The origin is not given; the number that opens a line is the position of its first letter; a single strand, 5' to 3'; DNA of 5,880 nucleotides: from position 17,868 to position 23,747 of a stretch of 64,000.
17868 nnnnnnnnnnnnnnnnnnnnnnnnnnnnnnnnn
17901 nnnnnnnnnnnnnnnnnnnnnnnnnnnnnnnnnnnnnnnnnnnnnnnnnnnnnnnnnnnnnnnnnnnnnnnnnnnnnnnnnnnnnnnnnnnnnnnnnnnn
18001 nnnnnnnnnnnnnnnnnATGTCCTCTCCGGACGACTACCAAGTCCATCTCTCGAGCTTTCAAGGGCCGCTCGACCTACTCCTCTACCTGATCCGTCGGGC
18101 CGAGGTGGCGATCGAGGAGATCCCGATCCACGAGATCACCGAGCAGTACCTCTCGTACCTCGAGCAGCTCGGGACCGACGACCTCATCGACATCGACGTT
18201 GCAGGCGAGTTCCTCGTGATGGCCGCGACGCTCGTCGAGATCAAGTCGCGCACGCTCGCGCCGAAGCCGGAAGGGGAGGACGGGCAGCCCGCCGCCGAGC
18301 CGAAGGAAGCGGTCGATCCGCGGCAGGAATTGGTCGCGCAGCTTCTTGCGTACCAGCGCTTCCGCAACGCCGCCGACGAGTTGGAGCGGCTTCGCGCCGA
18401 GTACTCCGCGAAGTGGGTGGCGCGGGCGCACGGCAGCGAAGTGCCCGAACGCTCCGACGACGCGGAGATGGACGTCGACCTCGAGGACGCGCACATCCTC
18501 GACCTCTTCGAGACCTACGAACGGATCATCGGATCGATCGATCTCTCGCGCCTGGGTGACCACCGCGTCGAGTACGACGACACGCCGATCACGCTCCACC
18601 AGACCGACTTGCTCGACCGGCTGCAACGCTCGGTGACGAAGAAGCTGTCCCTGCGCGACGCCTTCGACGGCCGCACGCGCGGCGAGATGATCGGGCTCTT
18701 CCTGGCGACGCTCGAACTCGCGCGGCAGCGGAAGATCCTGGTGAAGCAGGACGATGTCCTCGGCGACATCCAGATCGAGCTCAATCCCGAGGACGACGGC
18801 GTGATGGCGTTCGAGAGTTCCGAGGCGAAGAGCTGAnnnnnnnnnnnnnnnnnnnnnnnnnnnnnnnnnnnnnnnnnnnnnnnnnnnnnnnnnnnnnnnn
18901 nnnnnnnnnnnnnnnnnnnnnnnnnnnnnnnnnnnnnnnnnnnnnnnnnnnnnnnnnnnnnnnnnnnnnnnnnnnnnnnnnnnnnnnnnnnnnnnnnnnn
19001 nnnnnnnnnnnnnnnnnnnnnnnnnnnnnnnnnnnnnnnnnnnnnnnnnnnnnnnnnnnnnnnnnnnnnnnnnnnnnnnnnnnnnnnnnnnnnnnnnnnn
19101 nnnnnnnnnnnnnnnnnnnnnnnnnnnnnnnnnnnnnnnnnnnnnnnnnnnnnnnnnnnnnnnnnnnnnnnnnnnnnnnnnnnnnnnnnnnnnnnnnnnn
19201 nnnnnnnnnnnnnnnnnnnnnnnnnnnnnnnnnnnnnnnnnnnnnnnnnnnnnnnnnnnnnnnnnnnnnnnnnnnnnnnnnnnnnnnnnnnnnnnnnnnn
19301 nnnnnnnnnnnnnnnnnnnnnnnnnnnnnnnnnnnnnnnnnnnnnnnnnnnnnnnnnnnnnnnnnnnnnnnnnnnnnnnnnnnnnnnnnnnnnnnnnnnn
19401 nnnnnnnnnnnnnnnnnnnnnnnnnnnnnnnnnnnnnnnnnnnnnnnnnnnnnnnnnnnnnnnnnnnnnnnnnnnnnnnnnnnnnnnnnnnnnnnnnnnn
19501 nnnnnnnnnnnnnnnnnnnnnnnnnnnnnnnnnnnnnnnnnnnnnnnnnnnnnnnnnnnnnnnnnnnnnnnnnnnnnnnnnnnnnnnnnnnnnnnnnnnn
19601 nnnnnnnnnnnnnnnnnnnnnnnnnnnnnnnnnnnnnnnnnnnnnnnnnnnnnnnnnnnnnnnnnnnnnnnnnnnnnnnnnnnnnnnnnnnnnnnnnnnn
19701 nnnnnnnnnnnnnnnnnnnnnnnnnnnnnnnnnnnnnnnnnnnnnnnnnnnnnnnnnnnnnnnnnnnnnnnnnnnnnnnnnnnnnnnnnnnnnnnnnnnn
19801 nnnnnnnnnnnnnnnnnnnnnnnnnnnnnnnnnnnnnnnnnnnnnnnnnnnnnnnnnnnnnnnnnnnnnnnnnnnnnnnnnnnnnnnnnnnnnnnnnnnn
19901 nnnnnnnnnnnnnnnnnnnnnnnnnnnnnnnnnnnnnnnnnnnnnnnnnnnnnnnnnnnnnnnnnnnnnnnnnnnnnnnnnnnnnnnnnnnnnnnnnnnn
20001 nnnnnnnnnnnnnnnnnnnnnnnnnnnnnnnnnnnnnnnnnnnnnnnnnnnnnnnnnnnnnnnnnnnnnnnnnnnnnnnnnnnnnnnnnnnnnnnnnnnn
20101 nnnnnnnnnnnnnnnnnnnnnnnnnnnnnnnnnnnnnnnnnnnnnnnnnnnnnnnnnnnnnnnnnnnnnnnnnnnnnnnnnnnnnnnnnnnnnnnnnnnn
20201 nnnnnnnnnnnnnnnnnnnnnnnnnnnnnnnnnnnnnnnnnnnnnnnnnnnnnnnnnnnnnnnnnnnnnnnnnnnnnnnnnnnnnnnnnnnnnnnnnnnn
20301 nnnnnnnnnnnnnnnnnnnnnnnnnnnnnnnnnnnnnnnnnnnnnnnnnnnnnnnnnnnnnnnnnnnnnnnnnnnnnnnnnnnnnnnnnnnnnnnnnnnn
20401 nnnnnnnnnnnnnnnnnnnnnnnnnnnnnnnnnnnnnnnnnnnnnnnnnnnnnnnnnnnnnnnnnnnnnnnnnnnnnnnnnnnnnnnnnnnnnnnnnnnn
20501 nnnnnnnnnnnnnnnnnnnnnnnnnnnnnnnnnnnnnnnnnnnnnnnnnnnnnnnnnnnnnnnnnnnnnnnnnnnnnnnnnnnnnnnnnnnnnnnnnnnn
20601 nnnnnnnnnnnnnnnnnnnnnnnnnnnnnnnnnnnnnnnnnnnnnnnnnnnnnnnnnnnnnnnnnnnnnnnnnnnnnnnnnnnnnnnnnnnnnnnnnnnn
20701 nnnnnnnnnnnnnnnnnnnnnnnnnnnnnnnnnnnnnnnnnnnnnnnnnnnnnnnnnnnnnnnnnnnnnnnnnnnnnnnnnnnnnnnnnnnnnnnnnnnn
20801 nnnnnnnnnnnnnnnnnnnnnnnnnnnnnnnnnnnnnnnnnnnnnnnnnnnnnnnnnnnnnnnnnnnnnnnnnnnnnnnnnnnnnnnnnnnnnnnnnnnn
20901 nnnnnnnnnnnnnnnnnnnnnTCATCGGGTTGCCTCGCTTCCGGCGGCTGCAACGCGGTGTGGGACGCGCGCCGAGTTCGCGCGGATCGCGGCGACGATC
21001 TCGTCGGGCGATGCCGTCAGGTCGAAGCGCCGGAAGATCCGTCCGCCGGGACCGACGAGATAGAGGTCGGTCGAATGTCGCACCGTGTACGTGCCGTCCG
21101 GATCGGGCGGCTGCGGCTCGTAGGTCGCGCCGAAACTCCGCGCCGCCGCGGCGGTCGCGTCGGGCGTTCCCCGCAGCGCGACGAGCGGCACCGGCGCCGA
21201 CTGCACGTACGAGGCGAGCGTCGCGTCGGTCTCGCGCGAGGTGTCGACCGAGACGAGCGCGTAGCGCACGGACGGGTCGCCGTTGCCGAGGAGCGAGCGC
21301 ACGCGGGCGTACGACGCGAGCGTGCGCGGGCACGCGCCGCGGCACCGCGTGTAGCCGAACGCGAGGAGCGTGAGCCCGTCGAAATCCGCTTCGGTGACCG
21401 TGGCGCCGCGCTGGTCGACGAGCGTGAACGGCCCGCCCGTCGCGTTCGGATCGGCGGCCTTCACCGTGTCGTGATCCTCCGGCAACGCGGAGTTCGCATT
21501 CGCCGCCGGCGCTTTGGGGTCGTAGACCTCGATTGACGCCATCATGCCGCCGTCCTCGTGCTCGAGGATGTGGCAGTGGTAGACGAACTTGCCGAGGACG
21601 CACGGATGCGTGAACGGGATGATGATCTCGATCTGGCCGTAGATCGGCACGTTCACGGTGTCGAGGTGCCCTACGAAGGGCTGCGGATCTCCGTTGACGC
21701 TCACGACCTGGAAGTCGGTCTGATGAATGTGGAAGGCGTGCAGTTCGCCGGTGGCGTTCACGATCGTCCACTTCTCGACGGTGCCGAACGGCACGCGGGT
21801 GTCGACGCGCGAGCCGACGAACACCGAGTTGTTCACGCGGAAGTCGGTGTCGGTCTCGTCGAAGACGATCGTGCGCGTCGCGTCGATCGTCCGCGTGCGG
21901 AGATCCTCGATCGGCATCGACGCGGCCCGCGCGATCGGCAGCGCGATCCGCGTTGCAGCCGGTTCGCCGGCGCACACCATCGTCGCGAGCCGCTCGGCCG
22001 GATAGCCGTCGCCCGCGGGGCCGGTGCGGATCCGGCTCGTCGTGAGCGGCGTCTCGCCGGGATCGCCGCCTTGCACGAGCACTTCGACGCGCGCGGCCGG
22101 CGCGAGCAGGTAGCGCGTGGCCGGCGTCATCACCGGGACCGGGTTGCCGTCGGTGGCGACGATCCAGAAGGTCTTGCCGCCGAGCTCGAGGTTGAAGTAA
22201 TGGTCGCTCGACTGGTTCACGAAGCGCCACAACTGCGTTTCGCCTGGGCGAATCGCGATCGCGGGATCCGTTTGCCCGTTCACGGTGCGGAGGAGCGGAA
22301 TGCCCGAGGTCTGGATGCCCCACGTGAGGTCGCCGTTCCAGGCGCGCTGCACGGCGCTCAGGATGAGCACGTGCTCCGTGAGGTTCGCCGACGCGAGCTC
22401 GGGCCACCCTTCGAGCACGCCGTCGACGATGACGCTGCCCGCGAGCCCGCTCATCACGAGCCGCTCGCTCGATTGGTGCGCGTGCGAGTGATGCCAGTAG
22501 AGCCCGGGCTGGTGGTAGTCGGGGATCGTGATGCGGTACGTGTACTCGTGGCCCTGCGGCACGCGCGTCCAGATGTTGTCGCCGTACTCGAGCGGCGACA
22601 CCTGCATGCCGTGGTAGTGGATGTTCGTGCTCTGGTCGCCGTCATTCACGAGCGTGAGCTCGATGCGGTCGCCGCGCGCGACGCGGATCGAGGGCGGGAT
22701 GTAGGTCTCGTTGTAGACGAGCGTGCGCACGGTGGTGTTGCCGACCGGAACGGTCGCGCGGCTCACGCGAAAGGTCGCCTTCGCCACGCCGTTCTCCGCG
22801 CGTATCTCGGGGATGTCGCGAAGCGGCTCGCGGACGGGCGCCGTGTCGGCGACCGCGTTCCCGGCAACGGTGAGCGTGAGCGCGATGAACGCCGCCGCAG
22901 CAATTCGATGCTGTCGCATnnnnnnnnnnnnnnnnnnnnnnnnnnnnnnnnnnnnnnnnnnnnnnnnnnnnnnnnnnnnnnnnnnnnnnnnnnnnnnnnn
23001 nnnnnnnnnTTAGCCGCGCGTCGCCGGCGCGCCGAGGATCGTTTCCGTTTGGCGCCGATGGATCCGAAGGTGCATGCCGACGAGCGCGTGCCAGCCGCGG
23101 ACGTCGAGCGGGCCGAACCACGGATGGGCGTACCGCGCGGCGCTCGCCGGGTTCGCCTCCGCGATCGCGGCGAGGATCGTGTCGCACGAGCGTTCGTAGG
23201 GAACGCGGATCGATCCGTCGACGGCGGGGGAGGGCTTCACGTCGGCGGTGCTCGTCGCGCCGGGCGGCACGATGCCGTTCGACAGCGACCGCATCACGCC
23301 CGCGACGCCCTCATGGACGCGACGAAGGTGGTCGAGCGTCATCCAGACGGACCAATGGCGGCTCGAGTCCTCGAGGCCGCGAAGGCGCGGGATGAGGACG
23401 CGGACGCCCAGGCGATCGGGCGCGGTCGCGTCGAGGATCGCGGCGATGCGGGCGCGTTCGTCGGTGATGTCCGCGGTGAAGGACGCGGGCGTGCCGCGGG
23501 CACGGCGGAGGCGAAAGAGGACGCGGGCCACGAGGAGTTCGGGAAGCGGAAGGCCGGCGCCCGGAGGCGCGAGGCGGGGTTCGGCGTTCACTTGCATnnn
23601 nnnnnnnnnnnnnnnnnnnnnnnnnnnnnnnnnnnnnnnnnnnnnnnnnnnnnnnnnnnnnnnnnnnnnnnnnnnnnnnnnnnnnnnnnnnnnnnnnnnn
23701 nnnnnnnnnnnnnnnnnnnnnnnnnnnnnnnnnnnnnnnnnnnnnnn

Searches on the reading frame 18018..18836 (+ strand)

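Call 25: search_protein_families(library=pfam, proteins=[window:18018-18836:+], max_evalue=0.00001)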
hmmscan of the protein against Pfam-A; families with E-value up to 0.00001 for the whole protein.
window:18018-18836:+ (272 aa): 1 family
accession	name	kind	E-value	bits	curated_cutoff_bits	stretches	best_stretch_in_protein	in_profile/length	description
PF02616.19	SMC_ScpA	-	1.5e-32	113.9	24.6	1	24-255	1-231/232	Segregation and condensation protein ScpA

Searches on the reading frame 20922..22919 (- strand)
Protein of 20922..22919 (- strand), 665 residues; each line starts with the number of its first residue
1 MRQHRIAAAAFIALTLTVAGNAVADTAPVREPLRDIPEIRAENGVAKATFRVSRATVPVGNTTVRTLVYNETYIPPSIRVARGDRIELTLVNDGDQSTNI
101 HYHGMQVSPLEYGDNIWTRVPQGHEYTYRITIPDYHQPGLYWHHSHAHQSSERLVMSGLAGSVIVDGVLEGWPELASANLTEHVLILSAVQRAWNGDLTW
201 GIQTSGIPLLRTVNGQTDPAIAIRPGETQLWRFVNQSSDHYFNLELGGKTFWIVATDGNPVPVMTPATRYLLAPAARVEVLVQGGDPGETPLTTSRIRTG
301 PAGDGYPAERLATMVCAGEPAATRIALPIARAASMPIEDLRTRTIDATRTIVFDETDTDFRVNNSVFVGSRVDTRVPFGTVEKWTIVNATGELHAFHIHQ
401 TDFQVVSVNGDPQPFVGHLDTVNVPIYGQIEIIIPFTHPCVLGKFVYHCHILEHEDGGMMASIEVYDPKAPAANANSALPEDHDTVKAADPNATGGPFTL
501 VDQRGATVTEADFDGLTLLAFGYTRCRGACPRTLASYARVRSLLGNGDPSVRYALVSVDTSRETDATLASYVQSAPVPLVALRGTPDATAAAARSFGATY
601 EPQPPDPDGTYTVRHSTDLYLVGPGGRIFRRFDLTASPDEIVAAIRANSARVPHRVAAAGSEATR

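Call 25: search_protein_families(library=pfam, proteins=[window:20922-22919:-], max_evalue=0.00001)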
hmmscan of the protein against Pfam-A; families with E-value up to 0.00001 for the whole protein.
window:20922-22919:- (665 aa): 4 families
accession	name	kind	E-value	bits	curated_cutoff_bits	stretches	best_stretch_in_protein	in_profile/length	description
PF02630.20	SCO1-SenC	-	1.5e-28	99.8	22.8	1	495-627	1-133/134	SCO1/SenC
PF07731.20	Cu-oxidase_2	-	1.1e-23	84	20.4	1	359-467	23-135/137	Multicopper oxidase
PF07732.21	Cu-oxidase_3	-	1.5e-16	61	21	1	58-166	9-115/119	Multicopper oxidase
PF00394.28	Cu-oxidase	-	1.9e-08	35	21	1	214-283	42-121/157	Multicopper oxidase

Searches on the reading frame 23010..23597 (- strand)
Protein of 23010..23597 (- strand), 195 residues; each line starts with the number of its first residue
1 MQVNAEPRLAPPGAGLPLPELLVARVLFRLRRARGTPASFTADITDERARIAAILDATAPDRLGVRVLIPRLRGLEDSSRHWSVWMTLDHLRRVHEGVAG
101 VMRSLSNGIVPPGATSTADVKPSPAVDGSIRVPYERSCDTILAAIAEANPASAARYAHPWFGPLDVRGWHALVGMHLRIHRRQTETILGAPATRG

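Call 25: search_protein_families(library=pfam, proteins=[window:23010-23597:-], max_evalue=0.00001)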
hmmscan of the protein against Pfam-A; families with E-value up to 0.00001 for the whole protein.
window:23010-23597:- (195 aa): 1 family
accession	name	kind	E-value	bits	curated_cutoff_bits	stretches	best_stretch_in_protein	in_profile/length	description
PF12867.12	DinB_2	-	3.2e-07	31.3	24.8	1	47-183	5-127/128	DinB superfamily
